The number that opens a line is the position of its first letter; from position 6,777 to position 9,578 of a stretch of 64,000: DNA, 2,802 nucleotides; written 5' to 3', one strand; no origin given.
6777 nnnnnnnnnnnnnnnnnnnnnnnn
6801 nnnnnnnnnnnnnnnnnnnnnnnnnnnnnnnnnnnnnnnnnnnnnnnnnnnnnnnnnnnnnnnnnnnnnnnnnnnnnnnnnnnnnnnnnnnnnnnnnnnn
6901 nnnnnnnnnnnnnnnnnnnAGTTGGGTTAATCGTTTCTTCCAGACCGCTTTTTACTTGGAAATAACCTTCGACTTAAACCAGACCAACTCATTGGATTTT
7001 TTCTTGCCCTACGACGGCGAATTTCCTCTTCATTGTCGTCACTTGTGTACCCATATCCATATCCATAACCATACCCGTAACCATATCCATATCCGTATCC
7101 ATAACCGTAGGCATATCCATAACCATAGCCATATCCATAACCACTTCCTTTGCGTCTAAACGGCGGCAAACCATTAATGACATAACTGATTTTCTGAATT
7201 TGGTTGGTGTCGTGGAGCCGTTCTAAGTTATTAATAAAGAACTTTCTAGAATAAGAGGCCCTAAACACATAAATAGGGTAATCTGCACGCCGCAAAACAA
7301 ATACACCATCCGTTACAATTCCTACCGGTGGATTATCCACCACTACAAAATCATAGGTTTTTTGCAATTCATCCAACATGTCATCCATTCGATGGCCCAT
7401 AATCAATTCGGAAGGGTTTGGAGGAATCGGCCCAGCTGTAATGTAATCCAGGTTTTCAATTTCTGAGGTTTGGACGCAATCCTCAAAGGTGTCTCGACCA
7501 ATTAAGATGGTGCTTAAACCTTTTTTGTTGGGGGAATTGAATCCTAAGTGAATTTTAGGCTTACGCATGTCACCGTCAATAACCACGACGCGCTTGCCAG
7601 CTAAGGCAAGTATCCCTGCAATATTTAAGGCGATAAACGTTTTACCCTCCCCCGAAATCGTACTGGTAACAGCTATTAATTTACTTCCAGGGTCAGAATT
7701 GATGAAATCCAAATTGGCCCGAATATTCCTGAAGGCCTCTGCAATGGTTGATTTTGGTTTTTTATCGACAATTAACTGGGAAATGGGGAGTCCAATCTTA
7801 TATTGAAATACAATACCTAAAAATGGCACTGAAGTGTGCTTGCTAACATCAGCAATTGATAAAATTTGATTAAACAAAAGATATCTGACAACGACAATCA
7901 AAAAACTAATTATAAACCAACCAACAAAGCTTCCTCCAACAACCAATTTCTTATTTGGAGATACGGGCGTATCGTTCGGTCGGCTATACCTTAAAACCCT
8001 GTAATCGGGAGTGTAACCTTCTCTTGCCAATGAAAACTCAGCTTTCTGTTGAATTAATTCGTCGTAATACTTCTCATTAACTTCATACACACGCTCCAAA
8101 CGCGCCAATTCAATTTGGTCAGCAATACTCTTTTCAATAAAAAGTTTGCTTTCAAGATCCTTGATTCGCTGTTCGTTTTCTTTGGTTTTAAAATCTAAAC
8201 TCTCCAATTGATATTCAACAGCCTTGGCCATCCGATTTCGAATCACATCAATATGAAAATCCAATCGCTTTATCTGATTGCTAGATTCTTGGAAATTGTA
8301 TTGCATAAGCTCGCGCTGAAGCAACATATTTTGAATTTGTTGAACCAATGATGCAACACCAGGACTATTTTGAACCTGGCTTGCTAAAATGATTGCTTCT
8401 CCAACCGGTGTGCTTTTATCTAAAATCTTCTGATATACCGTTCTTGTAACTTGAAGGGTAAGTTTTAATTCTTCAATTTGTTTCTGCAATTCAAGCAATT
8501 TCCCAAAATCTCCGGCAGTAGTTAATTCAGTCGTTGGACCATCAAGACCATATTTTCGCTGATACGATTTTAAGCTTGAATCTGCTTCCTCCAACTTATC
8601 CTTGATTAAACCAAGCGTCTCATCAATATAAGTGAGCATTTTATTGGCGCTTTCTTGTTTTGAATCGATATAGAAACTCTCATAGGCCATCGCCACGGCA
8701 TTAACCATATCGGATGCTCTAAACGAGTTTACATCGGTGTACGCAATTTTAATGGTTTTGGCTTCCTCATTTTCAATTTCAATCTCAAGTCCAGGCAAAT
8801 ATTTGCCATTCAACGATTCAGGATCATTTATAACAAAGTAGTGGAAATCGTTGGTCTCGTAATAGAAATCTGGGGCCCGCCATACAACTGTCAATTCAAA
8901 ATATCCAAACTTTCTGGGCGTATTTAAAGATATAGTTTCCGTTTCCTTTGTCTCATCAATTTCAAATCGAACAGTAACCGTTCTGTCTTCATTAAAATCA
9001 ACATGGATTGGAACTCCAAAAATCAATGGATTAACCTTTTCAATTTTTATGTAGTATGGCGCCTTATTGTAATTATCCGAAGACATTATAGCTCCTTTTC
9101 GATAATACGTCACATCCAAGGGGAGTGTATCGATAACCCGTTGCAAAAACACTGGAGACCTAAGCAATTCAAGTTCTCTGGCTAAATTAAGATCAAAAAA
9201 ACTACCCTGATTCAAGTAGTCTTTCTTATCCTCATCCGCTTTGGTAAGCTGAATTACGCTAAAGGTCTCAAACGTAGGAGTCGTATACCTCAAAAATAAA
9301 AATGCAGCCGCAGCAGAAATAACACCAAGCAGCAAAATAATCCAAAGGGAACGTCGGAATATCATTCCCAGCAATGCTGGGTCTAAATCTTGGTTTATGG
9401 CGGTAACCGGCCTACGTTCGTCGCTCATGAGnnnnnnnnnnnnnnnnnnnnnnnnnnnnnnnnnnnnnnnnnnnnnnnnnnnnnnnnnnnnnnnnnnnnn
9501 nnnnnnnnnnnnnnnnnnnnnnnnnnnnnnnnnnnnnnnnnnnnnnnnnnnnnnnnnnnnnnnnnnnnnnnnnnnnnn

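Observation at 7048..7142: Wzc-type tyrosine autokinase ends in a (Gly-Tyr)16 coding microsatellite as an extended tyrosine cluster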

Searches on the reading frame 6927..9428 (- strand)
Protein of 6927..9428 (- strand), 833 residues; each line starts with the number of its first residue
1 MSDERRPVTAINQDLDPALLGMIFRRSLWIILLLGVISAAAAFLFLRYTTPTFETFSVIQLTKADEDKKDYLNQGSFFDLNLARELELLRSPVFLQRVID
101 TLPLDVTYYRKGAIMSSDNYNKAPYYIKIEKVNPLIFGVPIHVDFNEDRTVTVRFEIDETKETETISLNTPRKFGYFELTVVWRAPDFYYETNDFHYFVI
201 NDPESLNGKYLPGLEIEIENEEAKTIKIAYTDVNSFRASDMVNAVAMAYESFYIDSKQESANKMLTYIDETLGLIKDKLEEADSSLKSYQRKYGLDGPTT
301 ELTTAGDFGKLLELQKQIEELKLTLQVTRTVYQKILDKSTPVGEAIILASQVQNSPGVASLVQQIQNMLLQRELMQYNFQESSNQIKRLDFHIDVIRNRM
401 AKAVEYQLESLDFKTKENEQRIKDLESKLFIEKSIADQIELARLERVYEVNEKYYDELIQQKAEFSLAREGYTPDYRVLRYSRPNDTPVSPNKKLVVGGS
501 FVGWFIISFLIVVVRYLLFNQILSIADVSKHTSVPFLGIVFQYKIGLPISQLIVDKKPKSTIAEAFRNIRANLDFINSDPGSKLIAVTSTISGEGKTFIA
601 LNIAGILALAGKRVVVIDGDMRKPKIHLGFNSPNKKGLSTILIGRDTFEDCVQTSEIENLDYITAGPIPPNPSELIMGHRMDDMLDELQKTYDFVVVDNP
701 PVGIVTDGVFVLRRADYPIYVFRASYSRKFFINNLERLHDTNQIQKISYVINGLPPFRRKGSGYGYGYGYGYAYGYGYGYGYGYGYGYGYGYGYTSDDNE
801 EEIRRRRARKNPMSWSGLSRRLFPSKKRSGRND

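Call 5: search_protein_families(library=pfam, proteins=[window:6927-9428:-])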
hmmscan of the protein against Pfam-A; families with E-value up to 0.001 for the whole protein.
window:6927-9428:- (833 aa): 6 families
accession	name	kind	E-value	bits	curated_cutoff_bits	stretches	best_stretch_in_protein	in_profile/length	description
PF13614.12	AAA_31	-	1.7e-12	48.1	27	1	583-723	2-148/177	AAA domain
PF01656.29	CbiA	-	8.4e-09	35.9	25.4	1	585-627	1-43/125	CobQ/CobB/MinD/ParA nucleotide binding domain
PF13807.11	GNVR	-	3.6e-07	30.5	27.7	1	440-516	5-81/82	G-rich domain on putative tyrosine kinase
PF02706.20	Wzz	-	0.0001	23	25.5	1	19-102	8-91/91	Chain length determinant protein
PF10609.15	ParA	-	0.00044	20.2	27.1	1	583-636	4-57/246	NUBPL iron-transfer P-loop NTPase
PF09140.17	MipZ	-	0.00051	19.9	20.7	0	585-700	3-108/262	ATPase MipZ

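Call 6: search_protein_families(library=ncbifam, proteins=[window:6927-9428:-])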
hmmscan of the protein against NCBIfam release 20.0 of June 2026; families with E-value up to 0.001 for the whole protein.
window:6927-9428:- (833 aa): 16 families
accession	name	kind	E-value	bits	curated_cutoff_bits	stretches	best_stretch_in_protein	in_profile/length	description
NF008568.0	PRK11519.1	equivalog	4.5e-55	187.1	1068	2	437-774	368-715/720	tyrosine-protein kinase Wzc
TIGR01007.1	eps_fam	subfamily_domain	3.4e-48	163.9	108.05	1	564-764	1-200/204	polysaccharide biosynthesis tyrosine autokinase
NF007350.0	PRK09841.1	equivalog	4e-46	157.5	1248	1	550-777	500-721/726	tyrosine-protein kinase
TIGR01005.1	eps_transp_fam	subfamily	1.6e-41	142.3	411.7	1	553-719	517-683/754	exopolysaccharide transport protein family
TIGR03029.1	EpsG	equivalog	8.9e-33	113.6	313.8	1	550-728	71-249/274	chain length determinant protein tyrosine kinase EpsG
TIGR03018.1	pepcterm_TyrKin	hypoth_equivalog_domain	6.3e-28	97.5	230.65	1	552-728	1-185/207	XrtA-associated tyrosine autokinase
TIGR03007.1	pepcterm_ChnLen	equivalog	5.7e-16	57.8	278.85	2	354-540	273-460/498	XrtA system polysaccharide chain length determinant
TIGR03017.1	EpsF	equivalog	1.8e-11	43.4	422.75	1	221-539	129-442/444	chain length determinant protein EpsF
TIGR01968.1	minD_bact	equivalog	4.3e-10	39.4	212.9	1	583-709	2-128/261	septum site-determining protein MinD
TIGR01969.1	minD_arch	subfamily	2e-09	37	201.75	1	584-721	2-137/251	cell division ATPase MinD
TIGR01006.1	polys_exp_MPA1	subfamily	3.6e-07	29.9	296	1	477-541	158-222/226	CspC family polysaccharide chain length determinant protein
TIGR03371.1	cellulose_yhjQ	equivalog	5.2e-07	29.4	157.85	1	583-757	2-181/246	cellulose biosynthesis protein BcsQ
NF041546.1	ParA_partition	equivalog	7.2e-07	29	180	1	585-627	2-44/203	ParA family partition ATPase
TIGR03453.1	partition_RepA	equivalog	2.1e-05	23.5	348.45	0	583-620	105-142/387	plasmid partitioning protein RepA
NF008079.0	PRK10818.1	equivalog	2.2e-05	23.9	508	1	583-719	3-140/270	septum site-determining protein MinD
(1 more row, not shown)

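Call 7: find_homologous_proteins(query=window:6927-9428:-, max_evalue=1e-10)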
Query window:6927-9428:- (833 aa): 48 proteins with E <= 1e-10 among 8000 candidates.
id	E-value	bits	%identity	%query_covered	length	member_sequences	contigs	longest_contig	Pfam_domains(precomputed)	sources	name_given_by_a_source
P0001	0.0e+0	1091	98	61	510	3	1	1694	-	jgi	-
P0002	5.0e-229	781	46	90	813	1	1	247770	PF02706.21,PF01656.30,PF13614.13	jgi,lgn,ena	-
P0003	2.3e-221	755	45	90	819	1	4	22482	PF02706.21,PF10609.16,PF01656.30,PF13614.13,PF13807.12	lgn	-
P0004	2.6e-219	748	44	90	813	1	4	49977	PF02706.21,PF01656.30,PF13614.13,PF13807.12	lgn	-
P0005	3.7e-218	745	45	91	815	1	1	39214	PF01656.30,PF13614.13,PF13807.12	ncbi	-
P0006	7.4e-218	744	44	91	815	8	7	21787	PF10609.16,PF01656.30,PF13614.13,PF13807.12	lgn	-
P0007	5.1e-215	734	44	91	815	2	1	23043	PF10609.16,PF01656.30,PF13614.13,PF13807.12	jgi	jgi:tyrosine-protein kinase Etk/Wzc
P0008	5.4e-212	724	44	91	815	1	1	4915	PF10609.16,PF01656.30,PF13614.13,PF13807.12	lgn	-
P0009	4.9e-211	721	43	91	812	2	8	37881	PF10609.16,PF01656.30,PF13614.13,PF13807.12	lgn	-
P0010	4.0e-207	708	43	91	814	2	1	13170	PF10609.16,PF01656.30,PF13614.13,PF13807.12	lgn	-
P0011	4.4e-74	268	26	89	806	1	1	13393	PF02706.21,PF10609.16,PF01656.30,PF13614.13,PF13807.12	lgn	-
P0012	5.4e-71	258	26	91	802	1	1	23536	PF02706.21,PF10609.16,PF01656.30,PF13614.13,PF13807.12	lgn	-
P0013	1.1e-70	257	25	91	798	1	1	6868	PF02706.21,PF13614.13,PF09140.18,PF13807.12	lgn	-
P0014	1.4e-70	257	26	91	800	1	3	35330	PF02706.21,PF10609.16,PF01656.30,PF13614.13,PF13807.12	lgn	-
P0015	1.8e-70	256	26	91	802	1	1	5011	PF02706.21,PF10609.16,PF01656.30,PF13614.13,PF13807.12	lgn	-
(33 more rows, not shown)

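Call 12: find_related_loci(query=A1, collection=genome_contigs, flank=3000)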
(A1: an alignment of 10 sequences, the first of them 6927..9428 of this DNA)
Query A1 (833 aa) in genome_contigs; peptide patterns used: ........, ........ (x = any residue, [..] = any of these).
600 stretches matched a pattern (row limit reached: there are more); 596 encode a relative of the query (tblastn E <= 1e-3); the best 80 are kept; 80 distinct loci.
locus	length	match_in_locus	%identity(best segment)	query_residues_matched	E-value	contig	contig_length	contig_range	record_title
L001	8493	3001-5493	91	1-833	0e+0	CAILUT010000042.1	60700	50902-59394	MAG: uncultured Flavobacteriales bacterium isolate ErkenSummer_bin-6618 genome assembly, contig: bin-6618:42/67, whole g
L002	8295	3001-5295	51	4-769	0e+0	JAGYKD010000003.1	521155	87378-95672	MAG: Flavobacteriales bacterium isolate M30B58 3, whole genome shotgun sequence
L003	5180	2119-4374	44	4-754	0e+0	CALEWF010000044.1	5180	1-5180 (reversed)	MAG: uncultured Flavobacteriales bacterium isolate R1_Bin_METABAT__303_1 genome assembly, contig: c_000002818386, whole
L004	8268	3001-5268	40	4-754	0e+0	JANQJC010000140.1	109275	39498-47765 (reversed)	MAG: Flavobacteriales bacterium isolate PL25a_bin.101 k99_175794, whole genome shotgun sequence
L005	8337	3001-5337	41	4-778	0e+0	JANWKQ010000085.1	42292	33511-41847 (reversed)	MAG: Flavobacteriales bacterium isolate CRAIB_MAG97 c_000000035171, whole genome shotgun sequence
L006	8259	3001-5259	38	6-754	4e-174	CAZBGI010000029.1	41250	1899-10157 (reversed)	MAG TPA_asm: uncultured Bacteroidales bacterium isolate SRP252850_co1_28 genome assembly, contig: NODE_1439_length_41250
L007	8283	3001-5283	39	6-754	1e-173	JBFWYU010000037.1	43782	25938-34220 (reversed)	MAG: Bacteroidia bacterium isolate CA_2019_TPBS_171 NODE_5033_length_43782_cov_5.408705_TPBS, whole genome shotgun seque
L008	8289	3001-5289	37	6-766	9e-174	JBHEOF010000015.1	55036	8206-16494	MAG: Bacteroidales bacterium isolate S6_bin.21.strict S6_NODE_15, whole genome shotgun sequence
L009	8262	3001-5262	38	6-754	1e-172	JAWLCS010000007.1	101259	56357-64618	MAG: Bacteroidales bacterium isolate 15dZY3.bin.68 NODE_396_length_101259_cov_25.780981, whole genome shotgun sequence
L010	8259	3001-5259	37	6-754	2e-172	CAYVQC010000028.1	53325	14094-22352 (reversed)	MAG TPA_asm: uncultured Bacteroidales bacterium isolate SRP252850_co1_394 genome assembly, contig: NODE_817_length_53325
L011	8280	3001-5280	39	5-758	2e-172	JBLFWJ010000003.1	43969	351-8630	MAG: Bacteroidia bacterium isolate 3300053785_147 Ga0535658_0001178, whole genome shotgun sequence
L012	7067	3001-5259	37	6-754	4e-172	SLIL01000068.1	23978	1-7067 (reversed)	MAG: Bacteroidales bacterium isolate CSSed165cm_199 CSSed16-5cm-4340, whole genome shotgun sequence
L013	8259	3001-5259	38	5-753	3e-170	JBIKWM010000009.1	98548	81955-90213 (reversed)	MAG: Flavobacteriales bacterium isolate ME2015-09-13_3300035666_group6_bin210 Rohwer_bin1007_scaffold_92_c1, whole genom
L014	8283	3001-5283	38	6-754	4e-170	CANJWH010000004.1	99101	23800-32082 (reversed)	MAG: Bacteroidetes bacterium isolate RH-23may17-764 genome assembly, contig: RH-23may17-C1462, whole genome shotgun sequ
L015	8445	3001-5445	39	4-813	4e-169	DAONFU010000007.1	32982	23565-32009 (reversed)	MAG TPA_asm: Bacteroidales bacterium isolate AMR_MDS_3835 NODE_1286_length_32982_cov_52.160324, whole genome shotgun seq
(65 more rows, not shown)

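Call 39: search_solved_structures(query=window:6930-9428:-, max_evalue=0.00001, show_alignments=1)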
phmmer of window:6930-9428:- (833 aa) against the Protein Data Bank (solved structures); distinct sequences matched with E-value up to 0.00001: 17.
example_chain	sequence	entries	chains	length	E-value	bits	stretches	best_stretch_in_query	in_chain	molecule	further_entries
4jmp_A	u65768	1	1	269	1.5e-49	172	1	518-768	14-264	C-terminal fragment of CapA, Protein tyrosine kinase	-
3bfv_A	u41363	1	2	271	2.1e-49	171.6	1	521-768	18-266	Membrane protein CapA1, Protein tyrosine kinase,Protein tyrosine kinase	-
2ved_A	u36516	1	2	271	1.4e-48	168.8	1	521-768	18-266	MEMBRANE PROTEIN CAPA1, PROTEIN TYROSINE KINASE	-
4jlv_A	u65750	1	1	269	8.1e-46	159.7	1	521-721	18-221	C-terminal fragment of Membrane protein CapA1, Putative uncharacterized protein capB1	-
9r62_I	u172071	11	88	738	3e-44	154.5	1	417-774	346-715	Tyrosine-protein kinase wzc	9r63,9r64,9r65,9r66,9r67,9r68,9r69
9xgv_A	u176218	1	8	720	3.5e-44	154.3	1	418-774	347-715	Tyrosine-protein kinase wzc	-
7nhr_A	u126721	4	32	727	2.7e-39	138.1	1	384-774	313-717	Putative transmembrane protein Wzc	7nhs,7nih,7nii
9exo_H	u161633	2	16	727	1.7e-38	135.5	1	384-772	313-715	Putative transmembrane protein Wzc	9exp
9exq_D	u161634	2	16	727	5.6e-38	133.8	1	384-775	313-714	Putative transmembrane protein Wzc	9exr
9i2q_D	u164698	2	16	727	7.9e-38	133.3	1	384-770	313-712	Putative transmembrane protein Wzc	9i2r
6z0p_A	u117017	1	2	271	1.2e-37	132.7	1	550-771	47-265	BceF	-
7ni2_A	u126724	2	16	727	1.6e-37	132.3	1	384-769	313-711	Tyrosine-protein kinase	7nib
3cio_A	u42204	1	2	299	8e-32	113.4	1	552-774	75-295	Tyrosine-protein kinase etk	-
3la6_A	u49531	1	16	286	3.3e-31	111.4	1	550-774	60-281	Tyrosine-protein kinase wzc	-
6u1q_A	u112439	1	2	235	2.4e-23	85.4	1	574-775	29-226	VpsO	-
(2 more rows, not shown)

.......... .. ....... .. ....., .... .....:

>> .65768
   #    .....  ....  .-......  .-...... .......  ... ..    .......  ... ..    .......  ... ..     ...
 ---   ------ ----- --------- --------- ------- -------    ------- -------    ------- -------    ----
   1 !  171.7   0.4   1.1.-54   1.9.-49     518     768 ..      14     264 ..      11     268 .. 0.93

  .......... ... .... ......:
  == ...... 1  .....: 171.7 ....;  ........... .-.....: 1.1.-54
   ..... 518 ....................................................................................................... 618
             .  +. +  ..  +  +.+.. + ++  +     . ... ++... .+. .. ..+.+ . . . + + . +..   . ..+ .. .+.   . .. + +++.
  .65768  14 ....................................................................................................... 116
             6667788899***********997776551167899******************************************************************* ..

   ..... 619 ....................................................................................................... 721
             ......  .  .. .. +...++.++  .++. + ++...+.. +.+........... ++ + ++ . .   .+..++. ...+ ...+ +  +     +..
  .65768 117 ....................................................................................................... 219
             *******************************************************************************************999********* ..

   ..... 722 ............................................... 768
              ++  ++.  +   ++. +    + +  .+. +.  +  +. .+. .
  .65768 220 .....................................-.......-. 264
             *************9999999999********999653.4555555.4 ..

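Call 41: predict_structure(alignment_id=A2)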
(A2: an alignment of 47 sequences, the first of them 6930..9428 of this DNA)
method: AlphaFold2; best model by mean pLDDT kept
length: 833 residues; sequences in the alignment: 47
mean_pLDDT: 79.3   pTM: 0.57
mean pLDDT of the five models: 79.3, 78.6, 76.9, 76.6, 75.8
residues with pLDDT >= 90: 281; 70-90: 387; 50-70: 78; < 50: 87
segments of 3 or more residues with pLDDT < 50: 1-3, 65-79, 300-305, 758-800, 810-818, 824-833
pLDDT, mean of each block of 10 residues (from residue 1): 62 77 88 95 92 94 52 36 80 89 91 87 86 86 86 90 90 90 71 80 89 90 88 94 92 80 80 82 82 61 56 73 78 79 71 66 79 72 80 86 84 82 71 65 78 83 80 76 93 93 94 89 86 89 65 77 88 80 93 91 93 95 91 92 91 92 93 90 93 95 83 93 91 91 89 69 38 34 36 38 56 47 48 39
secondary structure, 60 per line:
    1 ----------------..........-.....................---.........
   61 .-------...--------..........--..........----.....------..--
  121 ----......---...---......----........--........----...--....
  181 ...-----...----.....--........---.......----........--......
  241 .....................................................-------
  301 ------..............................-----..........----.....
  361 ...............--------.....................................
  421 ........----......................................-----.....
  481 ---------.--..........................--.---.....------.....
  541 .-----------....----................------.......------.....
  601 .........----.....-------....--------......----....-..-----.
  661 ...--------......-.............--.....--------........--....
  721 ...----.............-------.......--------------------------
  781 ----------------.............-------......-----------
elements in order (helices of 4 or more, strands of 3 or more residues): H17-26 H28-48 E52-61 H80-89 H92-101 E106-110 E125-130 E140-145 E150-157 E160-167 E172-174 E177-183 E196-200 H203-210 E214-220 E225-232 H235-293 H307-336 H342-351 H356-375 H384-428 H433-470 E476-480 H493-518 H525-529 E536-541 H553-556 H561-576 E583-589 H596-609 E614-618 H626-629 H638-643 H648-651 E660-663 H672-677 H679-691 E694-698 H707-714 E717-723 H729-740 E748-754 H797-809 H817-822
